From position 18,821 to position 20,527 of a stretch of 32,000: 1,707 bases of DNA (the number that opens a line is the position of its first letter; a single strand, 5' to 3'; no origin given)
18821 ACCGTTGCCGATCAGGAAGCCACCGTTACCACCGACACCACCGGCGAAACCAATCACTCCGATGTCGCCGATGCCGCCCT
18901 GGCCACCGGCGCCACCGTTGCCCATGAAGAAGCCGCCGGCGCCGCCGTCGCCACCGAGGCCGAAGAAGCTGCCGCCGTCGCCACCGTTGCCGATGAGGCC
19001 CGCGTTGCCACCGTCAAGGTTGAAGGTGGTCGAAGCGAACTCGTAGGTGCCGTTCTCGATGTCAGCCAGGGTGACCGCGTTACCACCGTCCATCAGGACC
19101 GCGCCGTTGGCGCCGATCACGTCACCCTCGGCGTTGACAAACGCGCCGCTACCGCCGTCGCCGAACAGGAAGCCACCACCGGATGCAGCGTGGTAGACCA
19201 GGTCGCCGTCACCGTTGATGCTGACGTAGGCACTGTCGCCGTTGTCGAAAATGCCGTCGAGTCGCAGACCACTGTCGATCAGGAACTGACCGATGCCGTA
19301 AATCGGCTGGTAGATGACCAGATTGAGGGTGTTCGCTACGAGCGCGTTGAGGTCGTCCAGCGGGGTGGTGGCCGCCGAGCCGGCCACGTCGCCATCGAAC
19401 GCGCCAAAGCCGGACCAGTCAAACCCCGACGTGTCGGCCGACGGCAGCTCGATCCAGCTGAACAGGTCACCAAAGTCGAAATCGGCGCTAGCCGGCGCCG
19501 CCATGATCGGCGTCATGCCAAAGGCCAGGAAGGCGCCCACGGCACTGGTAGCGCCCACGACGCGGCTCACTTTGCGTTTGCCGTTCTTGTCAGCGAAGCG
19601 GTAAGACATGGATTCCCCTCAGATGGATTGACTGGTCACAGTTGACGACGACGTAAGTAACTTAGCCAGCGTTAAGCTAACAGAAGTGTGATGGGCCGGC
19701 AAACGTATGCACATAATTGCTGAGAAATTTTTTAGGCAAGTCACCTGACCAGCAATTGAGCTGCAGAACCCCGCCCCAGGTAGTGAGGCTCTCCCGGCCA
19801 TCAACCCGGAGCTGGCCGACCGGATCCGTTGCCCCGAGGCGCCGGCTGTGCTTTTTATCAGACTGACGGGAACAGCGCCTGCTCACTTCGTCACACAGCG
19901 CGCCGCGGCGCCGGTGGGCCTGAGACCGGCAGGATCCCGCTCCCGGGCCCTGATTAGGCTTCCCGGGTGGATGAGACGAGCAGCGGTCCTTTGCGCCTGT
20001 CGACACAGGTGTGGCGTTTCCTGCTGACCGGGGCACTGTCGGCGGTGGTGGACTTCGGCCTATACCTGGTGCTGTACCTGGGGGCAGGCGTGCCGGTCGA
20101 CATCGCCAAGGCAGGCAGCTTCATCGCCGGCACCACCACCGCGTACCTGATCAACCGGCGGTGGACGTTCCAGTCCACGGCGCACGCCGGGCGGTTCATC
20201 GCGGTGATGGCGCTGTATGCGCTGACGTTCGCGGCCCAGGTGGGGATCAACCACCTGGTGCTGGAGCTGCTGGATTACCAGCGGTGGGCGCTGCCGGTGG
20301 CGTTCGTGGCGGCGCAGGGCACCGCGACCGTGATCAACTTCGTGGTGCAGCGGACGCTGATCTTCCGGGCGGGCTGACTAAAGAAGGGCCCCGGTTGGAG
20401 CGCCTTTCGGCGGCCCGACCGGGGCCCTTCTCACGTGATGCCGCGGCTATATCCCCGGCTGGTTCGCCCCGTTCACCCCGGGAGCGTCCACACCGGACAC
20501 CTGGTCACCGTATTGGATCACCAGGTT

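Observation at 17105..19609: PGRS repeat protein with a Sec-type signal peptide in place of the PE domain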

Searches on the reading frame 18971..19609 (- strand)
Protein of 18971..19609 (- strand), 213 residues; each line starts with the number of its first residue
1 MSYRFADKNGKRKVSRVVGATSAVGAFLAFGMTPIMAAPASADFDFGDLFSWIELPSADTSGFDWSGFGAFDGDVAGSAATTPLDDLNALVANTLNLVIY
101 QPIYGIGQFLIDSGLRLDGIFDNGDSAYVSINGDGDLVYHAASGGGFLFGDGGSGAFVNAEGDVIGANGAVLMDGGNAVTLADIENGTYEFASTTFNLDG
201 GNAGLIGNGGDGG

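Call 6: find_homologous_proteins(query=window:18971-19609:-, max_evalue=0.001)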
Query seq(213 aa) (213 aa): 6 proteins with E <= 0.001 among 1323 candidates.
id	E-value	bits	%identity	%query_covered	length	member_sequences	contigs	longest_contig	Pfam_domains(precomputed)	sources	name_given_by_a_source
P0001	3.3e-85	303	71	95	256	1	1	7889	-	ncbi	ncbi:MAG: hypothetical protein WBA50_08290, partial [Mycobacterium sp.]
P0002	1.8e-84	301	67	95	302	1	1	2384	-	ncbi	ncbi:hypothetical protein WR43_22835, partial [Mycolicibacter arupensis]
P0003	7.5e-59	217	75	68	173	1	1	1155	-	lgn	-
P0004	2.2e-44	170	54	82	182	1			-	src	-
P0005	2.4e-7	49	39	79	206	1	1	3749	PF21526.3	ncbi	ncbi:MAG: PGRS repeat-containing protein, partial [Mycolicibacter sinensis]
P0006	7.3e-5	41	39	46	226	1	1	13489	PF21526.3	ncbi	ncbi:MAG: hypothetical protein WBA79_04570, partial [Mycobacterium sp.]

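Call 7: search_protein_families(library=pfam, proteins=[window:18971-19609:-], max_evalue=10)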
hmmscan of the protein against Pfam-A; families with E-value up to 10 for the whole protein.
seq(213 aa): 2 families
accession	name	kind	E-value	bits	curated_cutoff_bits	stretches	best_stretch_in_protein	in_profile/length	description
PF06833.16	MdcE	-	0.14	12.3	32.7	1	2-33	60-90/196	Malonate decarboxylase gamma subunit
PF21526.2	PGRS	-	0.39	11.6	27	0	140-171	15-46/73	PGRS repeats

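Call 11: search_protein_families(library=pfam, proteins=[P0005, P0006, P0002], max_evalue=10)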
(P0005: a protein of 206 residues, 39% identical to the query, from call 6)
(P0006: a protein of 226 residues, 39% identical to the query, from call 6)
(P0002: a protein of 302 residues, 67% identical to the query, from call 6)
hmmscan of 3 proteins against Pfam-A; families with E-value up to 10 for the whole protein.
P0005 (206 aa): 1 family
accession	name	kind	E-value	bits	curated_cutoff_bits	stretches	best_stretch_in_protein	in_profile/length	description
PF21526.2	PGRS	-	1.4e-13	51.4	27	1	136-205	1-72/73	PGRS repeats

P0006 (226 aa): 1 family
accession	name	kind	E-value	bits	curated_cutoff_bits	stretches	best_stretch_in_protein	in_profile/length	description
PF21526.2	PGRS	-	3.5e-06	27.7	27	1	142-190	18-63/73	PGRS repeats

P0002 (302 aa): 2 families
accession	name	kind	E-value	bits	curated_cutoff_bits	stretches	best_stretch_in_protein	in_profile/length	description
PF21526.2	PGRS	-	0.0042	17.9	27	3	144-178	14-48/73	PGRS repeats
PF18200.7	Big_11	-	0.28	11.6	25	1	163-200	23-58/87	Bacterial Ig-like domain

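Call 18: find_related_loci(query=A1, collection=genome_contigs, flank=6000)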
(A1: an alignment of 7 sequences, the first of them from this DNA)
Query A1 (213 aa) in genome_contigs; peptide patterns used: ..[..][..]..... (x = any residue, [..] = any of these).
600 stretches matched a pattern (row limit reached: there are more); 175 encode a relative of the query (tblastn E <= 1e-3); the best 80 are kept; 76 distinct loci.
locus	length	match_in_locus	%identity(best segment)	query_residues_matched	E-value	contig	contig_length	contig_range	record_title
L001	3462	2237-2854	78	1-203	1e-96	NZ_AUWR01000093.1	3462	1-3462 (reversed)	Mycobacterium sp. UM_WGJ Contig_93, whole genome shotgun sequence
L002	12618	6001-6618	77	1-203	4e-95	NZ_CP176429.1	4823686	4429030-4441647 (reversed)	Mycobacterium sp. SMC-14 chromosome, complete genome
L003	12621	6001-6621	73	1-203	3e-87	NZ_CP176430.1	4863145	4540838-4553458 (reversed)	Mycobacterium sp. SMC-11 chromosome, complete genome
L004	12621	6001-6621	71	1-203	3e-84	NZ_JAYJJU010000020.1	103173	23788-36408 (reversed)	[Mycobacterium] nativiensis strain MYC340 NODE_20_length_103173_cov_12.914397, whole genome shotgun sequence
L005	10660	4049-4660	66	1-203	4e-81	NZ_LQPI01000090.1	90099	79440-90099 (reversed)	Mycolicibacter nonchromogenicus strain DSM 44164 contig_90, whole genome shotgun sequence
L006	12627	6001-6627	67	1-203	1e-76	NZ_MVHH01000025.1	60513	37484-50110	Mycolicibacter arupensis strain DSM 44942 Mycobacterium_arupense_DSM44942_contig25, whole genome shotgun sequence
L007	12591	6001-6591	68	13-203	3e-66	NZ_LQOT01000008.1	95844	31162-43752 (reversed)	Mycolicibacter engbaekii strain ATCC 27353 contig_16, whole genome shotgun sequence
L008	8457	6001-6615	66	1-199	6e-66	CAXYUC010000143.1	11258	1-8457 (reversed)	MAG: uncultured Mycolicibacter sp. isolate ERR13598980_binner123_Refined_15 genome assembly, contig: ERZ24879089.824, wh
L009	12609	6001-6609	76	1-203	4e-84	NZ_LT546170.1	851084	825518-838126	Mycolicibacter icosiumassiliensis strain 8WA6, whole genome shotgun sequence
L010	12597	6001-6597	56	11-199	2e-60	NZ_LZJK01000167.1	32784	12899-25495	Mycolicibacter sinensis strain E1572 contig_98, whole genome shotgun sequence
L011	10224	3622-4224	55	1-192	2e-58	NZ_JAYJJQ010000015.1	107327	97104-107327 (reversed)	[Mycobacterium] vasticus strain MYC017 NODE_15_length_107327_cov_190.887277, whole genome shotgun sequence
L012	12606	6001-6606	56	1-195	3e-58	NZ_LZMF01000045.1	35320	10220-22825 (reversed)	Mycolicibacter sinensis strain 1274684.2 contig_139, whole genome shotgun sequence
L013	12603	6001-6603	54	1-192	5e-58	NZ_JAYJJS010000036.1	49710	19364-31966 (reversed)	[Mycobacterium] zoologicum strain MYC101 NODE_36_length_49710_cov_207.660739, whole genome shotgun sequence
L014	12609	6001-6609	55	1-195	1e-56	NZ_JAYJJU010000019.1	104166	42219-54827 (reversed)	[Mycobacterium] nativiensis strain MYC340 NODE_19_length_104166_cov_49.105326, whole genome shotgun sequence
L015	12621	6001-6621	54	1-199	6e-57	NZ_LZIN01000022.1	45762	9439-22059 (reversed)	Mycolicibacter sinensis strain 852014-51077_SCH5608930-a contig_19, whole genome shotgun sequence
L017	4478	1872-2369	39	7-169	1e-17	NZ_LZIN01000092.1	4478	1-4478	Mycolicibacter sinensis strain 852014-51077_SCH5608930-a contig_82, whole genome shotgun sequence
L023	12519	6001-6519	37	1-169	1e-13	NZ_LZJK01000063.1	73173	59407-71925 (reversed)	Mycolicibacter sinensis strain E1572 contig_155, whole genome shotgun sequence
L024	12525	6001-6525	38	1-169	8e-13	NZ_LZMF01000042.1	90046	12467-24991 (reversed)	Mycolicibacter sinensis strain 1274684.2 contig_136, whole genome shotgun sequence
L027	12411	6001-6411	36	1-155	3e-12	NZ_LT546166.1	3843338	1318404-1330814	Mycolicibacter icosiumassiliensis strain 8WA6, whole genome shotgun sequence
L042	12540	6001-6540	32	1-179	3e-10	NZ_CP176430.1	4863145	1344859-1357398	Mycobacterium sp. SMC-11 chromosome, complete genome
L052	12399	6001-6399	32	1-155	8e-10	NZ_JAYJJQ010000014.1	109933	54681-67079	[Mycobacterium] vasticus strain MYC017 NODE_14_length_109933_cov_186.259306, whole genome shotgun sequence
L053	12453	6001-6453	35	8-169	9e-10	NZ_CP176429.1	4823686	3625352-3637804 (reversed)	Mycobacterium sp. SMC-14 chromosome, complete genome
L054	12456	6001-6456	35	11-169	1e-9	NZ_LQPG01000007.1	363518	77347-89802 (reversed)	Mycolicibacter longobardus strain DSM 45394 contig_15, whole genome shotgun sequence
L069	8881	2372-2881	32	1-169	1e-12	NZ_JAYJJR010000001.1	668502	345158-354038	[Mycobacterium] crassicus strain MYC098 NODE_1_length_668502_cov_197.338826, whole genome shotgun sequence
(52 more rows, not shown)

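Call 89: search_protein_families(library=pfam, proteins=[L017:554-1753:+, L023:10989-12170:+, L027:4805-5926:+, L042:4729-5922:+, L053:9739-10830:+, L054:3304-4368:+], max_evalue=1)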
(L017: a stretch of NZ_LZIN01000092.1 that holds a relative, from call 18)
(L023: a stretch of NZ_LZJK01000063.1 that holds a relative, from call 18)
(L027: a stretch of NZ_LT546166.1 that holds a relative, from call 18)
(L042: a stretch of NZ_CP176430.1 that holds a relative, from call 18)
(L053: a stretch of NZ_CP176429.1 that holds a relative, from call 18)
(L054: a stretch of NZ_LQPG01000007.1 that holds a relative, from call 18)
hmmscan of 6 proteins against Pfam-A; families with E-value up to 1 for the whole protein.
L017:554-1753:+ (400 aa): 0 families

L023:10989-12170:+ (394 aa): 0 families

L027:4805-5926:+ (374 aa): 1 family
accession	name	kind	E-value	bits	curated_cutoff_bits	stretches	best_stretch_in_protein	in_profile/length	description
PF05524.18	PEP-utilisers_N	-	0.18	12.4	24.4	1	16-108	7-90/121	PEP-utilising enzyme, N-terminal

L042:4729-5922:+ (398 aa): 1 family
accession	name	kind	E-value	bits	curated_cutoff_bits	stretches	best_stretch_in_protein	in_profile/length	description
PF01764.32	Lipase_3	-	0.049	14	22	1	117-148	52-82/140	Lipase (class 3)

L053:9739-10830:+ (364 aa): 0 families

L054:3304-4368:+ (355 aa): 0 families

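Call 91: list_cluster_members(proteins=[L017:554-1753:+, L023:10989-12170:+, L023:4720-5910:+, L024:4722-5915:+, L024:9386-10555:+, L053:4702-5886:+, L053:9739-10830:+, L054:3304-4368:+, L069:5620-6801:+, L052:4867-5943:+])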
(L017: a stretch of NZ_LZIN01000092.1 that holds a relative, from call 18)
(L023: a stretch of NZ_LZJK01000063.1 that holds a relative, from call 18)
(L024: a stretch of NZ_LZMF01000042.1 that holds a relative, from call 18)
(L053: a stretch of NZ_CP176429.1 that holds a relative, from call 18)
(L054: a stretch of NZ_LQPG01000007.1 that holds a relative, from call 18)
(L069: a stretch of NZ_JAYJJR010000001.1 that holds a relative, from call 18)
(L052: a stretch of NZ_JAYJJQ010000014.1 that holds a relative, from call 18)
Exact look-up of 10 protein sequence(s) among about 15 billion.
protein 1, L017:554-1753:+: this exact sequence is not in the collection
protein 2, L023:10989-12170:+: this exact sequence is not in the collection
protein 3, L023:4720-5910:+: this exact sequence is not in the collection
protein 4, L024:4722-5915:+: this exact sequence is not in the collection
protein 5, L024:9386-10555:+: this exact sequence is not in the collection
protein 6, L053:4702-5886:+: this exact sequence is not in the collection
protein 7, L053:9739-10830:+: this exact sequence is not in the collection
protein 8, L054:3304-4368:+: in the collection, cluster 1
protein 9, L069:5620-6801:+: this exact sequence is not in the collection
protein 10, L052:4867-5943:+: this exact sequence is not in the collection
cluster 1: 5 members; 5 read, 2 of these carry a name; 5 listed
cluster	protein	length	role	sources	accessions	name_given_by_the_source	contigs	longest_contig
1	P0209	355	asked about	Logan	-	-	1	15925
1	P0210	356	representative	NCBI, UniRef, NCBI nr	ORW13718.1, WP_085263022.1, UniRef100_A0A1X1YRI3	outer membrane porin GjpA [Mycolicibacter longobardus] | PE-PGRS family protein n=1 Tax=Mycolicibacter longobardus TaxID=1108812 ...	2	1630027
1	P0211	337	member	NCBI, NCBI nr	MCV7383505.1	outer membrane porin GjpA [Mycolicibacter longobardus]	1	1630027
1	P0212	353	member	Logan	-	-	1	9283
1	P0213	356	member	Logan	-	-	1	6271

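Call 93: search_protein_families(library=ncbifam, proteins=[P0210, L017:554-1753:+, L023:10989-12170:+, L042:4729-5922:+, L053:4702-5886:+], max_evalue=1)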
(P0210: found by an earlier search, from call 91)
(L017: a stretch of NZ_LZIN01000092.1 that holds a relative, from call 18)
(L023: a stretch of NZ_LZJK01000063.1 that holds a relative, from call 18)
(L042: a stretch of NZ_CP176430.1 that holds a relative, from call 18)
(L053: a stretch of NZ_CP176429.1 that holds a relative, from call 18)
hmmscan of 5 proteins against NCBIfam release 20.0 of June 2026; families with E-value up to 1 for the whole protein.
P0210 (356 aa): 1 family
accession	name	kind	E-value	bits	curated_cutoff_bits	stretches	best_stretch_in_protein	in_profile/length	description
NF033942.0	GjpA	subfamily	3.2e-57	194.3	100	2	97-320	100-308/331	outer membrane porin GjpA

L017:554-1753:+ (400 aa): 1 family
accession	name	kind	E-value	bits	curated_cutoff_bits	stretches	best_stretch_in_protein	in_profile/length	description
NF033942.0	GjpA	subfamily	1.1e-140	468.6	100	1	13-362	1-331/331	outer membrane porin GjpA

L023:10989-12170:+ (394 aa): 2 families
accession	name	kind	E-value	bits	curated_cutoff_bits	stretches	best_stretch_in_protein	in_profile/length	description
NF033942.0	GjpA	subfamily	5.3e-104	348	100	1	11-359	1-324/331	outer membrane porin GjpA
TIGR01162.1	purE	equivalog_domain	0.14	11.7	149.6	1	63-136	64-139/156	5-(carboxyamino)imidazole ribonucleotide mutase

L042:4729-5922:+ (398 aa): 1 family
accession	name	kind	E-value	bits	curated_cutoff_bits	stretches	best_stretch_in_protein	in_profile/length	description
NF033942.0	GjpA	subfamily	5.1e-144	479.5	100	1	27-367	1-331/331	outer membrane porin GjpA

L053:4702-5886:+ (395 aa): 2 families
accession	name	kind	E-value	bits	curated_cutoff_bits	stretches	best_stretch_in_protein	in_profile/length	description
NF033942.0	GjpA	subfamily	1.6e-102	343.2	100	1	11-359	1-324/331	outer membrane porin GjpA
NF000257.1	MupA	exception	0.25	9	1900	1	64-160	187-283/1024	mupirocin-resistant isoleucine--tRNA ligase MupA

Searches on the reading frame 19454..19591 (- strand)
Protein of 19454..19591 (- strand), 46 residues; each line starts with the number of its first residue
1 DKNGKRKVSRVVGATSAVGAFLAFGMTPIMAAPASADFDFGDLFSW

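Call 69: find_homologous_proteins(query=A6, max_evalue=1)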
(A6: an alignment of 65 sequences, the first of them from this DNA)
Query A6 (65 sequences) (46 aa, profile of the alignment): 23 proteins with E <= 1 among 3630 candidates.
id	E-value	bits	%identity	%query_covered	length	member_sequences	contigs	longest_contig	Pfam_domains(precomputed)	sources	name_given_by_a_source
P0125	2.8e-17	80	61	93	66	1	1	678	-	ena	-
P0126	5.6e-16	76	57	93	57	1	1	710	-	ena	-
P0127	1.5e-12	65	50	57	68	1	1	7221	-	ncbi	ncbi:hypothetical protein, partial [Mycolicibacter hiberniae]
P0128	5.8e-12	63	59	67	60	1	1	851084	-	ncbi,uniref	ncbi:hypothetical protein, partial [Mycolicibacter icosiumassiliensis]|uniref:hypothetical protein n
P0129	8.5e-12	62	55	43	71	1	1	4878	-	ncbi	ncbi:MAG: hypothetical protein ACRDTV_06955, partial [Mycobacterium sp.]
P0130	8.9e-12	62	53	76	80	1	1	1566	-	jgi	jgi:hypothetical protein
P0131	1.3e-11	62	37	78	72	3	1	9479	-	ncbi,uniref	ncbi:hypothetical protein, partial [Mycolicibacter arupensis]|uniref:hypothetical protein n=2 Tax=My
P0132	1.5e-11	62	49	76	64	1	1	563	-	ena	-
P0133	1.6e-11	61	53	67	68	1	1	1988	-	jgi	jgi:hypothetical protein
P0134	1.8e-11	61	56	76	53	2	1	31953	-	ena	-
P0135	8.7e-11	59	83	39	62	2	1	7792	-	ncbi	ncbi:hypothetical protein BST10_21800, partial [Mycolicibacter algericus DSM 45454]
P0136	3.0e-10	57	46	89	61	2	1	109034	-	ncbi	ncbi:hypothetical protein, partial [Mycolicibacter senuensis]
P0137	5.4e-10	57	-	-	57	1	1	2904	-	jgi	jgi:hypothetical protein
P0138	9.2e-10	56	44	85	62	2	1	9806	-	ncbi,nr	ncbi:MAG TPA: hypothetical protein VKG83_14615, partial [Mycobacterium sp.]|nr:hypothetical protein 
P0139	3.6e-9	54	67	72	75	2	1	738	-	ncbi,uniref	ncbi:hypothetical protein, partial [Mycolicibacter sinensis]|uniref:hypothetical protein n=1 Tax=Myc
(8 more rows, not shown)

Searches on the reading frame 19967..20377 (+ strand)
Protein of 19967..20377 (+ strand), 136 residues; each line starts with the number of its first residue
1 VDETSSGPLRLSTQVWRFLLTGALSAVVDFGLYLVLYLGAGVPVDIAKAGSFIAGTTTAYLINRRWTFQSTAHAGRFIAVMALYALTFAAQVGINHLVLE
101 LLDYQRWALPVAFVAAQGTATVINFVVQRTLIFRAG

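Call 7: search_protein_families(library=pfam, proteins=[window:19967-20377:+], max_evalue=10)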
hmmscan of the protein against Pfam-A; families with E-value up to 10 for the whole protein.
window:19967-20377:+ (136 aa): 2 families
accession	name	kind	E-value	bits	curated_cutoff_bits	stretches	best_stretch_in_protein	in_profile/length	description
PF04138.20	GtrA_DPMS_TM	-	3.2e-19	69.7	26.1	1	17-133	1-117/117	GtrA/DPMS, transmembrane domain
PF00689.26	Cation_ATPase_C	-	0.1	12.8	27.3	1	13-77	49-116/175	Cation transporting ATPase, C-terminus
